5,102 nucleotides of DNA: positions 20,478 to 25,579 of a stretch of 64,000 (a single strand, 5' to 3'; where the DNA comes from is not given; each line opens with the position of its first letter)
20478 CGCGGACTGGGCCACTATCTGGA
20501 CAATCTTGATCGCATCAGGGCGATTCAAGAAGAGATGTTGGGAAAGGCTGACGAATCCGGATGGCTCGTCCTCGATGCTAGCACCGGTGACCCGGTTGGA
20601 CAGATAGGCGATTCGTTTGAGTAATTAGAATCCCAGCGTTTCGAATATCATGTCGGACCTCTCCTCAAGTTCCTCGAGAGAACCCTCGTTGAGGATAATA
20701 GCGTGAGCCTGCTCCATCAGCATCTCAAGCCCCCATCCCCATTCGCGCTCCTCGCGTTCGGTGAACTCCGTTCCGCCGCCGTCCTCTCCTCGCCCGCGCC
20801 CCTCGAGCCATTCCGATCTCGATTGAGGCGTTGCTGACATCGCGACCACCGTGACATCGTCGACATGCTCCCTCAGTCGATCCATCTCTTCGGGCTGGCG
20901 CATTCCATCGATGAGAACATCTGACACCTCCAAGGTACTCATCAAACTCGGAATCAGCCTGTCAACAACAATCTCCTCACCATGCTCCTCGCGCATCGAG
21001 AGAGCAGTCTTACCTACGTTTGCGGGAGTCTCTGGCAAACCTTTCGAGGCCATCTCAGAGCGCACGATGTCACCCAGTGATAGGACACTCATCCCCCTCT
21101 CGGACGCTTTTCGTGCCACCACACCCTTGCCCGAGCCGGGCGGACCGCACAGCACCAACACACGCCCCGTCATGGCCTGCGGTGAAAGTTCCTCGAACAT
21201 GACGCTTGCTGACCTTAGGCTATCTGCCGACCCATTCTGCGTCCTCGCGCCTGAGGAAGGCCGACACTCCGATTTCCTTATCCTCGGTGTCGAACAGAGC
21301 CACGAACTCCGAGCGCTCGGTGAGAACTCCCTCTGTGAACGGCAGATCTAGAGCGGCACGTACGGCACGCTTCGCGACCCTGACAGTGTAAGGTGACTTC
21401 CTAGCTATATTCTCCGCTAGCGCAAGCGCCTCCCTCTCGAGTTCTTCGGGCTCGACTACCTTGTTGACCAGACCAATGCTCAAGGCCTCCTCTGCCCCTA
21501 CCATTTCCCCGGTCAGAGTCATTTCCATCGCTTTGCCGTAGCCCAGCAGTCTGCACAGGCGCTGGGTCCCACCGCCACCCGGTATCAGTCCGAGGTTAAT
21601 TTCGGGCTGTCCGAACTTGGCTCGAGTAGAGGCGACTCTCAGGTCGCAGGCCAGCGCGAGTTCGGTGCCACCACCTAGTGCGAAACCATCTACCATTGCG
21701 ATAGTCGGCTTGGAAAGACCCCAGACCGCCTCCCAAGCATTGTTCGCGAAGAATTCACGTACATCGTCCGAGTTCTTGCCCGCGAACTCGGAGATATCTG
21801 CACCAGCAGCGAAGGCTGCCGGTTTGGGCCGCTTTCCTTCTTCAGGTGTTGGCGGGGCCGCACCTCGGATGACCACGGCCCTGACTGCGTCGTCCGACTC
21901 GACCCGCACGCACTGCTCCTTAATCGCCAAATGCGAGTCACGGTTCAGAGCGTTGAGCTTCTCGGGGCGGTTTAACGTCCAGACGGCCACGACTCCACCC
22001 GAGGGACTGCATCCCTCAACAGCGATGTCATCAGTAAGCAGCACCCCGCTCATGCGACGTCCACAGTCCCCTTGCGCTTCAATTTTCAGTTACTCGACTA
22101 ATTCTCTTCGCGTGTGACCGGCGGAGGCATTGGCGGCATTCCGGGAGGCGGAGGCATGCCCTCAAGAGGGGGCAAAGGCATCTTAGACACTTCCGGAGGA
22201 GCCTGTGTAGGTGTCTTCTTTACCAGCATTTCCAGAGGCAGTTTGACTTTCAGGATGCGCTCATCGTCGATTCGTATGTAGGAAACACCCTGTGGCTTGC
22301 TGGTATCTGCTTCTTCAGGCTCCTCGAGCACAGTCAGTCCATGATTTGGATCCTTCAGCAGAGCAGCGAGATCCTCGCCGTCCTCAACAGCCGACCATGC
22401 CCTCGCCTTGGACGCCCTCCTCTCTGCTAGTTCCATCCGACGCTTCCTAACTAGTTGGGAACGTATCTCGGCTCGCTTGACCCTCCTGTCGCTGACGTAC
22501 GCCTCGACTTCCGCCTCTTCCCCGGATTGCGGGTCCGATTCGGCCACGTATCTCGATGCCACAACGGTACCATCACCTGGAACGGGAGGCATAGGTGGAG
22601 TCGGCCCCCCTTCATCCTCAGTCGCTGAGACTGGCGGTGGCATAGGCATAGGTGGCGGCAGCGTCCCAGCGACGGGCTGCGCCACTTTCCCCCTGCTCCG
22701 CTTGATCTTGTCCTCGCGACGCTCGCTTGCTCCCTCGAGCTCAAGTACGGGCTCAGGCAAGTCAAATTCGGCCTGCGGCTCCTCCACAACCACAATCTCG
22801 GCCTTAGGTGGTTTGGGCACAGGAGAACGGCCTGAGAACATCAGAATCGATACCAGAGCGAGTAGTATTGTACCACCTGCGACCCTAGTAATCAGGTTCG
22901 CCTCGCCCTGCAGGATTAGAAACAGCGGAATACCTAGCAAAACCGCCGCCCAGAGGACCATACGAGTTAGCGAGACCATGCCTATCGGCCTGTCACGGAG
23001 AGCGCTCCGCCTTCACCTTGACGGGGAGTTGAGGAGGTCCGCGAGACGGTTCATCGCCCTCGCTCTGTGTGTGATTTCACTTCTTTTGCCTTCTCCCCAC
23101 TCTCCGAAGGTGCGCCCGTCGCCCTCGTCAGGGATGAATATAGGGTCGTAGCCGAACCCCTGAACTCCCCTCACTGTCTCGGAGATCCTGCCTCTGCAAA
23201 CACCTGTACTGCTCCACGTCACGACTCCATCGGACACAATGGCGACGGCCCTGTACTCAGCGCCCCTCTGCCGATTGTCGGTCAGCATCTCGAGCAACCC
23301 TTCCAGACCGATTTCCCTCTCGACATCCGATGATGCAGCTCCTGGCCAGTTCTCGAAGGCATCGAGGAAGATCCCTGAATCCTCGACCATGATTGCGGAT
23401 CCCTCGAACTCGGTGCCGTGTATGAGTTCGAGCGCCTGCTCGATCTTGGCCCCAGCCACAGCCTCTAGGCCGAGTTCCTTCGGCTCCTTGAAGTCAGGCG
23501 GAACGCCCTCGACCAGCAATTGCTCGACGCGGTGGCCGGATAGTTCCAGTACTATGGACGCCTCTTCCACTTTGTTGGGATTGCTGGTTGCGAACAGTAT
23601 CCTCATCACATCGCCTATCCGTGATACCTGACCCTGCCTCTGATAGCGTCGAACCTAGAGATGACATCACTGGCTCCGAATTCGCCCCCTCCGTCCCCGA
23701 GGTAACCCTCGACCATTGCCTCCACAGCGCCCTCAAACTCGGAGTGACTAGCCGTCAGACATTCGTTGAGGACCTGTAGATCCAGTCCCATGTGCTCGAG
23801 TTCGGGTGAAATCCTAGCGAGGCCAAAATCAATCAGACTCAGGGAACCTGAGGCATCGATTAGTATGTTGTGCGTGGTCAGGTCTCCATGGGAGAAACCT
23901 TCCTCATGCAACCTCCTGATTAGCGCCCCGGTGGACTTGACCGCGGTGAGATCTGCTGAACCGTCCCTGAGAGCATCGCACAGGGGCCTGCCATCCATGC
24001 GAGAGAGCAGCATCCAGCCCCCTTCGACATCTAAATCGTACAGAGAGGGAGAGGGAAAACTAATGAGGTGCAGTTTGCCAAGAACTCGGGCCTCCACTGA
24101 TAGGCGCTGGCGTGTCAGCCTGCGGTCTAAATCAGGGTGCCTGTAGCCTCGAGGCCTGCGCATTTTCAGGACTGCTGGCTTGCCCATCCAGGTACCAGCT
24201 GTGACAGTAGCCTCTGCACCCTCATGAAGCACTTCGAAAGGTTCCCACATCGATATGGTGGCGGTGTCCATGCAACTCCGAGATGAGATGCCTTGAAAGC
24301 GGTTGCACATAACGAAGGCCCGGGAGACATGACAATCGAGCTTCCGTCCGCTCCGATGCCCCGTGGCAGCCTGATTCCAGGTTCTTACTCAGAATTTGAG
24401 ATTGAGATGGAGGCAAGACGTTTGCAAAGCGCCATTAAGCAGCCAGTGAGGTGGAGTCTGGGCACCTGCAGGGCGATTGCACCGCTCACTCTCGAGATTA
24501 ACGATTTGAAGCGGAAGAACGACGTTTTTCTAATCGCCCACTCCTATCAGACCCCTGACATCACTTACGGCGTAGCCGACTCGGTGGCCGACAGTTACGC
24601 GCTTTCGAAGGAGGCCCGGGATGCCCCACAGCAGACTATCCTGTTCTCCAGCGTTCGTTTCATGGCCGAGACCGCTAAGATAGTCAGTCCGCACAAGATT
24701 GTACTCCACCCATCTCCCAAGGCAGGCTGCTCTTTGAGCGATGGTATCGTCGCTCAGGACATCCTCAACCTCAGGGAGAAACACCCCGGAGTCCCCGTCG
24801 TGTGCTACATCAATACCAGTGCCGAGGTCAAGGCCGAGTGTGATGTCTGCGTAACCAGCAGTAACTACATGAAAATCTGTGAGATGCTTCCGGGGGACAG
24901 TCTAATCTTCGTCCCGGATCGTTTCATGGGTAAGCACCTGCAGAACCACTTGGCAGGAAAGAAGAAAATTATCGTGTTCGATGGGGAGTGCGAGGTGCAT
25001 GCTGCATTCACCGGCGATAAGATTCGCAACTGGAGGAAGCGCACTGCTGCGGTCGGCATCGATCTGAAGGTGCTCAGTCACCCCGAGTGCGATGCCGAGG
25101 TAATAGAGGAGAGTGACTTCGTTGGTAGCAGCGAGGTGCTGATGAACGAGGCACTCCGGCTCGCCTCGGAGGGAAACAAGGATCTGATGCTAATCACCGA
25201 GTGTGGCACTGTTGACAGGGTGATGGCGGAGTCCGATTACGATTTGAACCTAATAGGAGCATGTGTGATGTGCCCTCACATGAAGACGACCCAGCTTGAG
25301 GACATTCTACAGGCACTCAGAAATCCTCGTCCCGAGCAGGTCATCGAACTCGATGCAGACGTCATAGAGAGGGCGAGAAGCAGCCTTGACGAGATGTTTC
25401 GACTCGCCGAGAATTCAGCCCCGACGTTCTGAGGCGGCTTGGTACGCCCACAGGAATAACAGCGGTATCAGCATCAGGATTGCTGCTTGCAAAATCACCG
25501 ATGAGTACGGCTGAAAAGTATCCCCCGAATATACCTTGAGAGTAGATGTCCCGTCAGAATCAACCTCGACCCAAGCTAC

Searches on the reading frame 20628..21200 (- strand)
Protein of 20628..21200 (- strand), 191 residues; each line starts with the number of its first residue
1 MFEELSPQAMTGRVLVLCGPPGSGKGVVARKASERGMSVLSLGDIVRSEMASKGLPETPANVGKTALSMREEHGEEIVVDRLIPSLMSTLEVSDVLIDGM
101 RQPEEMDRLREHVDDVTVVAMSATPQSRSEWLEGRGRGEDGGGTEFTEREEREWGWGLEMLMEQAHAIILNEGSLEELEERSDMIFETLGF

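Call 51: search_protein_families(library=pfam, proteins=[window:20628-21200:-], max_evalue=0.00001)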
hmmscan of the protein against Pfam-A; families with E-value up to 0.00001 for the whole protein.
window:20628-21200:- (191 aa): 3 families
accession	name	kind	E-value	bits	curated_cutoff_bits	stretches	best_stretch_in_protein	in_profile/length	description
PF13207.12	AAA_17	-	5.6e-11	43.3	27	1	19-139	2-127/136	AAA domain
PF13238.12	AAA_18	-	5e-09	37.1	29.4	1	16-142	2-118/128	AAA domain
PF13671.12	AAA_33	-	6.3e-06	27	27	0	14-137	1-120/143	AAA domain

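Call 52: search_protein_families(library=ncbifam, proteins=[window:20628-21200:-], max_evalue=0.001)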
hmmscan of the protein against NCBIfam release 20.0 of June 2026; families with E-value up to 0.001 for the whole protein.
window:20628-21200:- (191 aa): 13 families
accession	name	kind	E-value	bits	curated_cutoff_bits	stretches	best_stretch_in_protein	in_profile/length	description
NF006226.0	PRK08356.1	equivalog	4.1e-09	36.4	189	1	61-187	66-191/195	hypothetical protein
NF011100.0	PRK14527.1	equivalog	1.6e-08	34.4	154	1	11-113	5-108/191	adenylate kinase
NF011104.0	PRK14531.1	equivalog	1.6e-07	31.2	160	1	15-100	5-87/183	adenylate kinase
TIGR01351.1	adk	subfamily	3.3e-07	30.2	168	1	15-107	2-97/212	adenylate kinase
NF001381.0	PRK00279.1-3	equivalog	5.9e-07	29.4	187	1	15-88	3-69/188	adenylate kinase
NF011105.0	PRK14532.1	equivalog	1.2e-06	28.1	162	1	15-100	3-86/189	adenylate kinase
NF001384.0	PRK00279.2-2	equivalog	4.9e-05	23.2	152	1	14-149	4-145/191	adenylate kinase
NF001387.0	PRK00279.2-5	equivalog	7.6e-05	22.4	373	1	16-106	4-91/224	adenylate kinase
NF001380.0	PRK00279.1-2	equivalog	0.00011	21.7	251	1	15-54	3-43/216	adenylate kinase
NF002700.0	PRK02496.1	equivalog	0.00012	21.8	262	1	15-88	4-70/184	adenylate kinase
TIGR01360.1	aden_kin_iso1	equivalog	0.00013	21.7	284.1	1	14-100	5-90/188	adenylate kinase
NF010381.0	PRK13808.1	equivalog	0.00018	21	426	1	15-52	3-41/335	adenylate kinase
TIGR01359.1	UMP_CMP_kin_fam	subfamily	0.00019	21.4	207.6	1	15-114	2-101/185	UMP-CMP kinase family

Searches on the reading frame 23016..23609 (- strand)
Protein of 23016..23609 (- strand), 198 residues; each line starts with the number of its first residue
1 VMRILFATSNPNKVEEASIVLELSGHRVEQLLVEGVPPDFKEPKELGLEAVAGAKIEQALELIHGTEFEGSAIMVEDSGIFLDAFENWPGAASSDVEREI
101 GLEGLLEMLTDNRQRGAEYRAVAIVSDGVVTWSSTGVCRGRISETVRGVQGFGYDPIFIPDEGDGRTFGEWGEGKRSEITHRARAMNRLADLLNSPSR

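Call 51: search_protein_families(library=pfam, proteins=[window:23016-23609:-], max_evalue=0.00001)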
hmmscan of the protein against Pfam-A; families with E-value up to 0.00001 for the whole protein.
window:23016-23609:- (198 aa): 1 family
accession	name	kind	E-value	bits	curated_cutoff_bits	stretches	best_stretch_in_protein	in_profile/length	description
PF01725.21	Ham1p_like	-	2.8e-35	122.4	22.5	1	4-191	1-185/186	Ham1 family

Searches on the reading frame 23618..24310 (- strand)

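Call 51: search_protein_families(library=pfam, proteins=[window:23618-24310:-], max_evalue=0.00001)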
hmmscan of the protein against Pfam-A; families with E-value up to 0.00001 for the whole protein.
window:23618-24310:- (231 aa): 3 families
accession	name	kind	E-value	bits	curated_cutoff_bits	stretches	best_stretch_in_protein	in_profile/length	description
PF01636.29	APH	-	5.7e-08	33.2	23.2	1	74-169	101-201/239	Phosphotransferase enzyme family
PF00069.31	Pkinase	-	1.2e-07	31.9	31.7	1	127-169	107-149/263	Protein kinase domain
PF06293.20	Kdo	-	7.9e-07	29.2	21.3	1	123-164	123-168/207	Lipopolysaccharide kinase (Kdo/WaaP) family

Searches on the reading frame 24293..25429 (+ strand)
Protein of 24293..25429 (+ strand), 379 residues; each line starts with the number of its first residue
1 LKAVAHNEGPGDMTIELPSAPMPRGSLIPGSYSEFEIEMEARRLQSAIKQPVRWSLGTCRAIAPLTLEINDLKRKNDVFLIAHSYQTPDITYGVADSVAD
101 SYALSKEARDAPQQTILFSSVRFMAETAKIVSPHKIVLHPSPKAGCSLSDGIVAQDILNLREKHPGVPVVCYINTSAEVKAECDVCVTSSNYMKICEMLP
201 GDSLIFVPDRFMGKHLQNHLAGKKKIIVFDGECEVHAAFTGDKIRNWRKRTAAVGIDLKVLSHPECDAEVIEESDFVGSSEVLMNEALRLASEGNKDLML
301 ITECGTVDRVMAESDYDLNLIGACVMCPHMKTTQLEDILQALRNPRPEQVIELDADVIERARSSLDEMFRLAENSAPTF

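Call 51: search_protein_families(library=pfam, proteins=[window:24293-25429:+], max_evalue=0.00001)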
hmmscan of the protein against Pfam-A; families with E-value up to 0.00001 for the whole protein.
window:24293-25429:+ (379 aa): 1 family
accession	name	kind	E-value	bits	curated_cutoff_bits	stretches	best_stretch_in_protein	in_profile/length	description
PF02445.21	NadA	-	2.5e-89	299.8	27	1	68-369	2-294/295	Quinolinate synthetase A protein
